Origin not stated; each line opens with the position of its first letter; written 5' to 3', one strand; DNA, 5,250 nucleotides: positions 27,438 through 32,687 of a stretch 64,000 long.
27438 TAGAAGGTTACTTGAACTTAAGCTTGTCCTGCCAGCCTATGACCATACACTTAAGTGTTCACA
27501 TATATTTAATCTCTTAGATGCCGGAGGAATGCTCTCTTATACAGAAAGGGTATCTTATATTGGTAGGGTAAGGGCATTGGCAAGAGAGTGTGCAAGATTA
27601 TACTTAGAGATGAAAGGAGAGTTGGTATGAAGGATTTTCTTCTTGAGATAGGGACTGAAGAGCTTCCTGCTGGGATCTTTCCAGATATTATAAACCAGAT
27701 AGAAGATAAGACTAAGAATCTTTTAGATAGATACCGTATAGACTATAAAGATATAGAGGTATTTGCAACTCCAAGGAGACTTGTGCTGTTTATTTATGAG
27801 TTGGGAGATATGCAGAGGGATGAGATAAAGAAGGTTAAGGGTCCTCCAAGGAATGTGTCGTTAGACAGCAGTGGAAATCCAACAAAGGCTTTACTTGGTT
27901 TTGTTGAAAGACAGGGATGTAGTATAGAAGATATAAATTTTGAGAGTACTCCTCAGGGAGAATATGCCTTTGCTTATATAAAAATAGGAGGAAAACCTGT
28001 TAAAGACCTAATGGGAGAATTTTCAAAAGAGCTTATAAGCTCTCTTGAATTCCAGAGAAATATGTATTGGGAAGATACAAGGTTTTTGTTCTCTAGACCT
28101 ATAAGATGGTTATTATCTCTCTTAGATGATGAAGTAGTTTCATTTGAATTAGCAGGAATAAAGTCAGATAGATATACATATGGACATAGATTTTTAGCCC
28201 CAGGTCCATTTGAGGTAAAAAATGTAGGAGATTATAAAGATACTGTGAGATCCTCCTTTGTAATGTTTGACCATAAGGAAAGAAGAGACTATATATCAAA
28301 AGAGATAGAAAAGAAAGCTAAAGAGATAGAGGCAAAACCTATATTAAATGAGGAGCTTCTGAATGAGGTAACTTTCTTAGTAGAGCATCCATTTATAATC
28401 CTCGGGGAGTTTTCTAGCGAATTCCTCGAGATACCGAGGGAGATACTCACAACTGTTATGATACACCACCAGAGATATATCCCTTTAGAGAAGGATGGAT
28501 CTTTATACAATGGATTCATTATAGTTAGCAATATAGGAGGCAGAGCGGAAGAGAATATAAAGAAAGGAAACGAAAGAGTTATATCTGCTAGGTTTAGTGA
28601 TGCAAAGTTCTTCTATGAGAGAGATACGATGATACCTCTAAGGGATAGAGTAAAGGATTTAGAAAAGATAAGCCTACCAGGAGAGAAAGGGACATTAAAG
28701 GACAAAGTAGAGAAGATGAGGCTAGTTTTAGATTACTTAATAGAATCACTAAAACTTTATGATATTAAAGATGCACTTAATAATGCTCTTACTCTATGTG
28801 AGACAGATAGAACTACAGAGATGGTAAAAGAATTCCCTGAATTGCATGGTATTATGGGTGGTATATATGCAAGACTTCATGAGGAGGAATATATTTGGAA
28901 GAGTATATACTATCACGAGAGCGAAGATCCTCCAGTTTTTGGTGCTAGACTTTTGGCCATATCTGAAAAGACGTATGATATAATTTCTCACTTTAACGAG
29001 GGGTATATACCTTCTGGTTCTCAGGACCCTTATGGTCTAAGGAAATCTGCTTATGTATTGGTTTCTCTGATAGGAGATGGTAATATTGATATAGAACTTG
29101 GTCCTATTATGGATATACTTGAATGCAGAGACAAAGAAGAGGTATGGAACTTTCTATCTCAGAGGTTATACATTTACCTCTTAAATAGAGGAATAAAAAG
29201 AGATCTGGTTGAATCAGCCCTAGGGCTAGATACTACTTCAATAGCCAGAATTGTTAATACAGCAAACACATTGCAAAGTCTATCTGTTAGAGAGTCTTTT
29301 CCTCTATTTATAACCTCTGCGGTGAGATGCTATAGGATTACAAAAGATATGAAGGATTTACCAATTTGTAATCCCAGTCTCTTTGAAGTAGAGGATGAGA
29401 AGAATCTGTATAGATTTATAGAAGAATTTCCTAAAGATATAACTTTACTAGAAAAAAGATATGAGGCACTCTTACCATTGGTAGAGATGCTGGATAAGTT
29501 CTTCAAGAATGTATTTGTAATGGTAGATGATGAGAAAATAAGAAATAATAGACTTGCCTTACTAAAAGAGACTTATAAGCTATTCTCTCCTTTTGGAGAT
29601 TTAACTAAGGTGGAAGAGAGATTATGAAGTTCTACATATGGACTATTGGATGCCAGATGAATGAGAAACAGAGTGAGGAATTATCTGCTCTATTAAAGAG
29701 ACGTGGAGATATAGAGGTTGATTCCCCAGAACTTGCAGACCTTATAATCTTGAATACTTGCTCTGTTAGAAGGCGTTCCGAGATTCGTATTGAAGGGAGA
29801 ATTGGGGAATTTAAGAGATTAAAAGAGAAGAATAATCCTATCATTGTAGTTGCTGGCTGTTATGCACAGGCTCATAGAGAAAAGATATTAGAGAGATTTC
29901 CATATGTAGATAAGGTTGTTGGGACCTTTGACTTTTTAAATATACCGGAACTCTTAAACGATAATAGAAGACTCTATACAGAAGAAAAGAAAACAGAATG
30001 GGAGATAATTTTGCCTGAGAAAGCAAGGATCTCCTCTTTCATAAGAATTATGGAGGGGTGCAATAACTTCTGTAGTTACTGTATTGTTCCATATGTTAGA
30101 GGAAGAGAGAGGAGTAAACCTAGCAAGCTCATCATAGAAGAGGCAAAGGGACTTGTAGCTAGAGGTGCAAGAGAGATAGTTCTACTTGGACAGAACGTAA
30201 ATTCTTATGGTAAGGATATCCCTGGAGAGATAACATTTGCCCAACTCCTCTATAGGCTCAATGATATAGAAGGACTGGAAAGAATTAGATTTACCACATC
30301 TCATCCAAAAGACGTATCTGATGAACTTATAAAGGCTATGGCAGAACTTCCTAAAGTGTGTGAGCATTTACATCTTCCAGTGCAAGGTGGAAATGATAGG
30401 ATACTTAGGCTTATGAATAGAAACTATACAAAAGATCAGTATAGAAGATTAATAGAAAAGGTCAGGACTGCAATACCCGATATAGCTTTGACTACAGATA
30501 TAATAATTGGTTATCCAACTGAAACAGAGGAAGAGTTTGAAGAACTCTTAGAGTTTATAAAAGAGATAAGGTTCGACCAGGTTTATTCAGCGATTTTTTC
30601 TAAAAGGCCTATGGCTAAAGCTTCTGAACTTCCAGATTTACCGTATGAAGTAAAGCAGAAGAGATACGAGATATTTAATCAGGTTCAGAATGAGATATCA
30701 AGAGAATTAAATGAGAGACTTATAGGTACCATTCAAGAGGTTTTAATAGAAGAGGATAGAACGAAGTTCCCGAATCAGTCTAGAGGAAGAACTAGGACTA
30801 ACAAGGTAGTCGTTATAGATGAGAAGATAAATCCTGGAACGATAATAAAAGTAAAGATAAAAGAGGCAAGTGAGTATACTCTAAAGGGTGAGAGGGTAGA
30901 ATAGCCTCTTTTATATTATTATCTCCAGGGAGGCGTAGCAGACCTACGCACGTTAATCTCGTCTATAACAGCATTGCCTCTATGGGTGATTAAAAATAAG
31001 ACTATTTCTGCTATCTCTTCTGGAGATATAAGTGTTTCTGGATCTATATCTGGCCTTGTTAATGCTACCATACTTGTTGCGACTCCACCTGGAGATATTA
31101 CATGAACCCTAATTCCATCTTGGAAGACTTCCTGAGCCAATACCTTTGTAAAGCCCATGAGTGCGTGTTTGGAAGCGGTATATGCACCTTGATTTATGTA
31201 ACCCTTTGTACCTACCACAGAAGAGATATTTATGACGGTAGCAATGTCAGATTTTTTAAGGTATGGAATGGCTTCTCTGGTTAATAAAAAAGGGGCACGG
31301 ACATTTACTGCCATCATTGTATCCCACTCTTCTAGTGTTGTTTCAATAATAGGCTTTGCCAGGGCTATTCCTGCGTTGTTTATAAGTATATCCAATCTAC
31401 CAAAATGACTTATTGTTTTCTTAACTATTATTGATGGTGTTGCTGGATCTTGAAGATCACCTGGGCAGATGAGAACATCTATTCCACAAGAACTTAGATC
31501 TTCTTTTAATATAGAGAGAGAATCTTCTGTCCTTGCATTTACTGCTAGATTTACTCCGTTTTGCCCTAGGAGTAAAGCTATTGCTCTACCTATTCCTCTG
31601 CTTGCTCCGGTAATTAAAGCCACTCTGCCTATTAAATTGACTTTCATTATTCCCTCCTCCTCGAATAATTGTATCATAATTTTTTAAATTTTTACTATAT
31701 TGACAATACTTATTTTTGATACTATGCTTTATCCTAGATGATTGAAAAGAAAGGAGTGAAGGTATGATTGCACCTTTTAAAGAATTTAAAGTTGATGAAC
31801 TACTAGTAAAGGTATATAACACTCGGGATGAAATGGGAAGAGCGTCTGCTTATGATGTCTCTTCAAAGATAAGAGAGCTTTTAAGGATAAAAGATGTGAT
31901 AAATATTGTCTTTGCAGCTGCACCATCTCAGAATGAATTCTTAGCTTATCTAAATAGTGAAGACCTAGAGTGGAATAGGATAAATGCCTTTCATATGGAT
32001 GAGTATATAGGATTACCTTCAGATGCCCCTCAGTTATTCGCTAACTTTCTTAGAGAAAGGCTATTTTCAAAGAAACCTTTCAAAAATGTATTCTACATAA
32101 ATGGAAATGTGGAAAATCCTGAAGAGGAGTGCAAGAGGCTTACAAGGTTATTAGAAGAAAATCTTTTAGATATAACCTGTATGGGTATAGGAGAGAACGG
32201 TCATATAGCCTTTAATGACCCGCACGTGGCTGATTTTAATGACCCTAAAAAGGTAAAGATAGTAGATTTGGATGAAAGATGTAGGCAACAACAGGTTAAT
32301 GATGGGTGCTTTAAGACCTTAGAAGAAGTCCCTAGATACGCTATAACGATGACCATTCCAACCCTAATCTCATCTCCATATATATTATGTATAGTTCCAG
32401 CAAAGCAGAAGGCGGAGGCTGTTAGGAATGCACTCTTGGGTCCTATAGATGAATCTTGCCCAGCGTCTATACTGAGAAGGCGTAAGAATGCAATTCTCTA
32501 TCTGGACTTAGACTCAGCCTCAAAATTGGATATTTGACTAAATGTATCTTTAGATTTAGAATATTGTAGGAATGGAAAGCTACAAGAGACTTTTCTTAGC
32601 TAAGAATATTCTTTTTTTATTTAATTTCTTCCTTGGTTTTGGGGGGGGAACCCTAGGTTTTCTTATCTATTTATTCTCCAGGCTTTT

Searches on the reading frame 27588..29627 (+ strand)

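Call 82: search_protein_families(library=pfam, proteins=[window:27588-29627:+], max_evalue=0.00001)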
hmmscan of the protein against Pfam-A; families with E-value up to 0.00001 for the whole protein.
window:27588-29627:+ (679 aa): 2 families
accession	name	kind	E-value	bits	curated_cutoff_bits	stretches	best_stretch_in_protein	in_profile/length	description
PF02092.22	tRNA_synt_2f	-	1e-158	530.1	29.2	1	17-545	1-535/536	Glycyl-tRNA synthetase beta subunit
PF05746.21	DALR_1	-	9.6e-06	26.1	22.3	0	595-666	25-102/117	DALR anticodon binding domain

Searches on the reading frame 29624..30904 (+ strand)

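Call 86: search_protein_families(library=pfam, proteins=[window:29624-30904:+], max_evalue=0.00001)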
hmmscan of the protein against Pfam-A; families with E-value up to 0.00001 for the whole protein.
window:29624-30904:+ (426 aa): 3 families
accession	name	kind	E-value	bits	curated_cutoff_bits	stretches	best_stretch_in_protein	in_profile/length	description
PF04055.27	Radical_SAM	-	5.5e-31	108.4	29.5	1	141-312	2-166/166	Radical SAM superfamily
PF00919.26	UPF0004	-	2e-26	92.3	27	1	2-100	1-98/98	Uncharacterized protein family UPF0004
PF01938.26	TRAM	-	2.5e-09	37.3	21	1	365-423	2-59/61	TRAM domain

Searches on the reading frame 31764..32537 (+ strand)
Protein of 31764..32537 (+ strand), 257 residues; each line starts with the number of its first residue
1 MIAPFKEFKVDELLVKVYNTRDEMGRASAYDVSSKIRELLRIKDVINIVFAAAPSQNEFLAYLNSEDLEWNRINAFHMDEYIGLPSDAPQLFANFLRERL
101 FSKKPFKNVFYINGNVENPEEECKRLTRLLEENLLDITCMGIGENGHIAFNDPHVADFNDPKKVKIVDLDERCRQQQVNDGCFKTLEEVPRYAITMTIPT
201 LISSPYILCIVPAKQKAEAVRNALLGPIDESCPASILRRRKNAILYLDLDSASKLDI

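Call 86: search_protein_families(library=pfam, proteins=[window:31764-32537:+], max_evalue=0.00001)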
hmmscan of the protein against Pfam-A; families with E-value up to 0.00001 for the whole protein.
window:31764-32537:+ (257 aa): 1 family
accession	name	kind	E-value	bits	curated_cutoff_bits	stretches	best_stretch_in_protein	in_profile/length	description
PF01182.26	Glucosamine_iso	-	6.7e-18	65.8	27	1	20-242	2-221/225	Glucosamine-6-phosphate isomerases/6-phosphogluconolactonase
